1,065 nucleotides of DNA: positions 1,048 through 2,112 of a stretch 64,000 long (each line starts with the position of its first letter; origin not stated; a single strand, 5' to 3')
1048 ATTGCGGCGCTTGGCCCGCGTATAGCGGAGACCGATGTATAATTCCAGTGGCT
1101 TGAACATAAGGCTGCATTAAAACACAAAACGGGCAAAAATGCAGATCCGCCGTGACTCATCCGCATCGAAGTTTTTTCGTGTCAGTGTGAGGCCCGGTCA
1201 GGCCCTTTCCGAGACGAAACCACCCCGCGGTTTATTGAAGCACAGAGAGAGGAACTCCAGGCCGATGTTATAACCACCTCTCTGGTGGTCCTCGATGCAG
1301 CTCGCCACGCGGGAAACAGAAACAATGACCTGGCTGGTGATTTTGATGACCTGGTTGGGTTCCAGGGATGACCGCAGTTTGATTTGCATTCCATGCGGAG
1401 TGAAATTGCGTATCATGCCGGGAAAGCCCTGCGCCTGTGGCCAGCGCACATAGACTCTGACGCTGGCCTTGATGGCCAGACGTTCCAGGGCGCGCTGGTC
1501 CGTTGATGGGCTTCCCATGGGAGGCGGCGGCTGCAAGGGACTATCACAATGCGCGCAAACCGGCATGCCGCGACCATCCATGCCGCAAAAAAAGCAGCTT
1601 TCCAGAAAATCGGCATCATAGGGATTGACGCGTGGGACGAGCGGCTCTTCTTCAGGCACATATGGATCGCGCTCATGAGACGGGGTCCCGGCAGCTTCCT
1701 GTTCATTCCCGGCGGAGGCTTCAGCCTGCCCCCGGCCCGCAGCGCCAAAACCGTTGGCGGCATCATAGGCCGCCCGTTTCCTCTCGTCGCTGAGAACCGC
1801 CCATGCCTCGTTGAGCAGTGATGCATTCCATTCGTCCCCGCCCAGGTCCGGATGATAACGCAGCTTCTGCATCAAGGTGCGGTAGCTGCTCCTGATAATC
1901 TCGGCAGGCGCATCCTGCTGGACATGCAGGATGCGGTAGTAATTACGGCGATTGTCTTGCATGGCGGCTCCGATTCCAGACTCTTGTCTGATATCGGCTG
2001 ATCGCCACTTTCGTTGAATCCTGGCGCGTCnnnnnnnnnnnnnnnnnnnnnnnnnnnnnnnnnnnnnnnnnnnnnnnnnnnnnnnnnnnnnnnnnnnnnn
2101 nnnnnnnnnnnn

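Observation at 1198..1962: DnaJ-type J domain fused to a PilZ c-di-GMP-binding domain via a CxxC…CxxC segment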

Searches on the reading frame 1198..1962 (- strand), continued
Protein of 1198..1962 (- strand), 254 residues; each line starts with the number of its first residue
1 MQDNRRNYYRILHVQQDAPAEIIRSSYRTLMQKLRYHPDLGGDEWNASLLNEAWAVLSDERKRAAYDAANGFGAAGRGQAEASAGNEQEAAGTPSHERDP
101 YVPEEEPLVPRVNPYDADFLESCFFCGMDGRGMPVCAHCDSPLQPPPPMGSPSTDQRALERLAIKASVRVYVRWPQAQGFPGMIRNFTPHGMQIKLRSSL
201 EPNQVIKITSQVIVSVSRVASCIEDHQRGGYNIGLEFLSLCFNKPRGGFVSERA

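Call 19: fold_search(model_id=the predicted structure, library=pdb)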
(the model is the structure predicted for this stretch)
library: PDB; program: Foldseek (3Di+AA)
matches with E <= 10: 886; with E <= 0.001: 5
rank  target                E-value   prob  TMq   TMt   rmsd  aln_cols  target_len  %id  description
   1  6iws_MODEL_1_A        3.9e-04  1.00  0.23  0.73   3.1        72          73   40  Solution structure of the J-domain of Tid1, a Mitochondrial Hsp40/DnaJ Protein (released 2019-12-11)
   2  7tgh_J1               5.9e-04  1.00  0.23  0.23   9.6        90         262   36  Cryo-EM structure of respiratory super-complex CI+III2 from Tetrahymena thermophila (released 2022-04-06)
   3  5ej1_A                6.6e-04  1.00  0.27  0.10   3.5        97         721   13  Pre-translocation state of bacterial cellulose synthase (released 2016-03-30)
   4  4p00_A                7.0e-04  1.00  0.26  0.10   3.0        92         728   12  Bacterial Cellulose Synthase in complex with cyclic-di-GMP and UDP (released 2014-04-09)
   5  2dmx_MODEL_1_A        8.8e-04  1.00  0.24  0.62   9.8        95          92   33  Solution structure of the J domain of DnaJ homolog subfamily B member 8 (released 2006-10-24)
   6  2och                  1.1e-03  1.00  0.23  0.82   2.3        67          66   33  J-domain of dnj-12 from Caenorhabditis elegans (released 2007-01-23)
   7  2dn9_MODEL_1_A        1.1e-03  1.00  0.23  0.71   3.7        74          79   39  Solution structure of J-domain from the DnaJ homolog, human Tid1 protein (released 2006-10-25)
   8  8gym_J1               1.1e-03  1.00  0.23  0.23   9.5        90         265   36  Cryo-EM structure of Tetrahymena thermophila respiratory mega-complex MC IV2+(I+III2+II)2 (released 2023-06-14)
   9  8b6f_A2               1.2e-03  1.00  0.23  0.22  12.0       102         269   29  Cryo-EM structure of NADH:ubiquinone oxidoreductase (complex-I) from respiratory supercomplex of Tetrahymena thermoph (released 2023-03-29)
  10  2ej7_MODEL_1_A        1.3e-03  1.00  0.21  0.62   3.2        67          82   37  Solution structure of the DnaJ domain of the human protein HCG3, a hypothetical protein tmp_locus_21 (released 2007-09-18)
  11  4hg6_A                1.4e-03  1.00  0.27  0.10   2.4        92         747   12  Structure of a cellulose synthase - cellulose translocation intermediate (released 2012-12-19)
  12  5vx6_B                2.4e-03  1.00  0.28  0.33   2.0        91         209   13  Structure of Bacillus subtilis Inhibitor of motility (MotI/DgrA) (released 2017-11-22)
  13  4j7z_E                2.5e-03  1.00  0.22  0.54   3.1        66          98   41  Thermus thermophilus DNAJ J- and G/F-DOMAINS (released 2013-07-31)
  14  3ucs_D                2.8e-03  1.00  0.24  0.83   1.6        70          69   34  Crystal structure of the complex between CBPA J-domain and CBPM (released 2013-07-03)
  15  5vx6_A                3.0e-03  1.00  0.28  0.33   2.9        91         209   12  Structure of Bacillus subtilis Inhibitor of motility (MotI/DgrA) (released 2017-11-22)
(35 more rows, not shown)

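Call 25: find_encoding_contigs(protein=P0001, flank=3000, max_places=3)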
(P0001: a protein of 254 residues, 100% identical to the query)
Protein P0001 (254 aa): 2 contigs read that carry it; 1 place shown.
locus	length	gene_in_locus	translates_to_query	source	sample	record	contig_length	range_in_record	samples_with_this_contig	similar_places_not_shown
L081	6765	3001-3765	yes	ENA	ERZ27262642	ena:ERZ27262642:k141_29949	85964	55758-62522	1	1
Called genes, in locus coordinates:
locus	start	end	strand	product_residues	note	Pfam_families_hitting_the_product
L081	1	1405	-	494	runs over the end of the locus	PF03349:Toluene_X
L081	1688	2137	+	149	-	PF06853:DUF1249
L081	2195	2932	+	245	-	PF04338:DUF481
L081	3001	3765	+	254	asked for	PF00226:DnaJ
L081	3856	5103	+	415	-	PF12704:MacB_PCD, PF02687:FtsX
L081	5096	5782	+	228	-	PF00005:ABC_tran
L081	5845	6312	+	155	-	-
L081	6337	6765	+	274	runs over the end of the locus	-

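Call 44: search_protein_families(library=pfam, alignment_id=A4, max_evalue=0.00001)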
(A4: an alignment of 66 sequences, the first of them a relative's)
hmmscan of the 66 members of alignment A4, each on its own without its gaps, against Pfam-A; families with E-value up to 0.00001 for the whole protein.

A. member 1, L001:5168-5908:+ (247 aa): 1 family
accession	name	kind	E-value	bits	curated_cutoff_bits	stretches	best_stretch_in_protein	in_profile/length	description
PF04338.18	DUF481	-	1.2e-55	189.2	21.1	1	42-247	1-210/210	Protein of unknown function, DUF481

B. families by the number of members that match (of 66 scanned): 49 families (the first 25 are shown)
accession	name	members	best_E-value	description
PF00669.25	Flagellin_N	8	2.7e-42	Bacterial flagellin N-terminal helical region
PF00700.27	Flagellin_C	8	6.2e-27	Bacterial flagellin C-terminal helical region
PF01554.23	MatE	4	9.3e-53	MatE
PF00106.31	adh_short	3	1.4e-40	short chain dehydrogenase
PF13561.12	adh_short_C2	3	2.8e-29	Enoyl-(Acyl carrier protein) reductase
PF01891.21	CbiM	3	9.4e-21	Cobalt uptake substrate-specific transmembrane region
PF01370.27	Epimerase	3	1.3e-07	NAD dependent epimerase/dehydratase family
PF08659.16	KR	3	6.7e-07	KR domain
PF00590.25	TP_methylase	2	2.6e-56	Tetrapyrrole (Corrin/Porphyrin) Methylases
PF13241.12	NAD_binding_7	2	3.4e-32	Putative NAD(P)-binding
PF10414.14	CysG_dimeriser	2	3.4e-19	Sirohaem synthase dimerisation region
PF14824.11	Sirohm_synth_M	2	1.8e-09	Sirohaem biosynthesis protein central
PF02239.22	Cytochrom_D1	1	1.1e-150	Cytochrome D1 heme domain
PF00171.27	Aldedh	1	4.8e-139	Aldehyde dehydrogenase family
PF00494.24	SQS_PSY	1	9.4e-83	Squalene/phytoene synthase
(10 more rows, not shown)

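Call 49: search_protein_families(library=pfam, alignment_id=A5, max_evalue=0.00001)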
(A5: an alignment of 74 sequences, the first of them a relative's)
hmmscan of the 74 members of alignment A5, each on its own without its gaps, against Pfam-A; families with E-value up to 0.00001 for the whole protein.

A. member 1, L001:7058-8302:+ (415 aa): 2 families
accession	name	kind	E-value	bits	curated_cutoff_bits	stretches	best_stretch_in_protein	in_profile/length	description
PF12704.14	MacB_PCD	-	1.6e-19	71.5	27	1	27-243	1-205/207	MacB-like periplasmic core domain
PF02687.27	FtsX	-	1.9e-16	60.7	25.5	1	275-408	2-120/120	FtsX-like permease C-terminal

B. families by the number of members that match (of 74 scanned): 49 families (the first 25 are shown)
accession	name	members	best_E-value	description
PF12146.15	Hydrolase_4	8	1.9e-17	Serine aminopeptidase, S33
PF12695.13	Abhydrolase_5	6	1.2e-35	Alpha/beta hydrolase family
PF03971.19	IDH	3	0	Monomeric isocitrate dehydrogenase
PF17804.6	TSP_NTD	3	1.1e-61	Tail specific protease N-terminal domain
PF03572.23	Peptidase_S41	3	7.4e-45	Peptidase family S41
PF11818.13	DUF3340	3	7.9e-37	C-terminal domain of tail specific protease (DUF3340)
PF00595.29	PDZ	3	5.4e-10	PDZ domain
PF00149.33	Metallophos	3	6.2e-10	Calcineurin-like phosphoesterase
PF01964.24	ThiC_Rad_SAM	2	5.7e-185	Radical SAM ThiC family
PF02590.22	SPOUT_MTase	2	1.4e-48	Predicted SPOUT methyltransferase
PF08668.18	HDOD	2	1.2e-46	HDOD domain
PF13667.11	ThiC-associated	2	4.1e-32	ThiC-associated domain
PF00174.25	Oxidored_molyb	2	1.1e-29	Oxidoreductase molybdopterin binding domain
PF11743.13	DUF3301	2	5.4e-23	Protein of unknown function (DUF3301)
PF00561.26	Abhydrolase_1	2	4.7e-12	alpha/beta hydrolase fold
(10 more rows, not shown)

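Call 53: list_cluster_members(proteins=[P0001, P0006, P0064])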
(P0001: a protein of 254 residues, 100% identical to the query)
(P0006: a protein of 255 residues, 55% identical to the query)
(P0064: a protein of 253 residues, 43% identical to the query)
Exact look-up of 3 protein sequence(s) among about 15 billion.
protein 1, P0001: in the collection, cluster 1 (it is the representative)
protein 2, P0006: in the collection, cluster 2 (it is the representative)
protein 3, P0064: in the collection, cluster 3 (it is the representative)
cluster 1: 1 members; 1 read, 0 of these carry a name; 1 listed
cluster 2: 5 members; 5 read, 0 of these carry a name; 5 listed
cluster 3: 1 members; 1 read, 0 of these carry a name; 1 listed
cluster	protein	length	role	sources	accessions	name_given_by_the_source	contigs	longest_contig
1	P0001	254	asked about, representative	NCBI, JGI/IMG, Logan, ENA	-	-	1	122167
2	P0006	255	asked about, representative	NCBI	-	-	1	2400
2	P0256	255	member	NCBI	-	-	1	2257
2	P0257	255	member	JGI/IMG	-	-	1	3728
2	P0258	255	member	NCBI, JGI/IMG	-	-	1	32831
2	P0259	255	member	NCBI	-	-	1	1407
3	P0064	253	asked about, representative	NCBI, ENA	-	-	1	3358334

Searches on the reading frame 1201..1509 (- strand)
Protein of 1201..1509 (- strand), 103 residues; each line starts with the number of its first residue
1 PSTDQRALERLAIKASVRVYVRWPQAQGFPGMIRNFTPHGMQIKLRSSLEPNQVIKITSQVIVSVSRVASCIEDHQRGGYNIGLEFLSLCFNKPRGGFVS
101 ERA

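Call 32: search_solved_structures(query=A3, max_evalue=10, show_alignments=5)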
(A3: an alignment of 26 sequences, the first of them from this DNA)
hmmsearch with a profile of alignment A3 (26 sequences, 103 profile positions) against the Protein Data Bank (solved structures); distinct sequences matched with E-value up to 10: 3.
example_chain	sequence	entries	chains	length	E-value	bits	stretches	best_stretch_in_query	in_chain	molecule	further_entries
4rt1_A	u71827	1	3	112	0.4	14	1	4-56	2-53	Alginate biosynthesis protein Alg44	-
4xrn_A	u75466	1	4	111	0.5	13.6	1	4-56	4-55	Alginate biosynthesis protein Alg44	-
4rt0_A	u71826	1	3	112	0.6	13.4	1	4-56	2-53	Alginate biosynthesis protein Alg44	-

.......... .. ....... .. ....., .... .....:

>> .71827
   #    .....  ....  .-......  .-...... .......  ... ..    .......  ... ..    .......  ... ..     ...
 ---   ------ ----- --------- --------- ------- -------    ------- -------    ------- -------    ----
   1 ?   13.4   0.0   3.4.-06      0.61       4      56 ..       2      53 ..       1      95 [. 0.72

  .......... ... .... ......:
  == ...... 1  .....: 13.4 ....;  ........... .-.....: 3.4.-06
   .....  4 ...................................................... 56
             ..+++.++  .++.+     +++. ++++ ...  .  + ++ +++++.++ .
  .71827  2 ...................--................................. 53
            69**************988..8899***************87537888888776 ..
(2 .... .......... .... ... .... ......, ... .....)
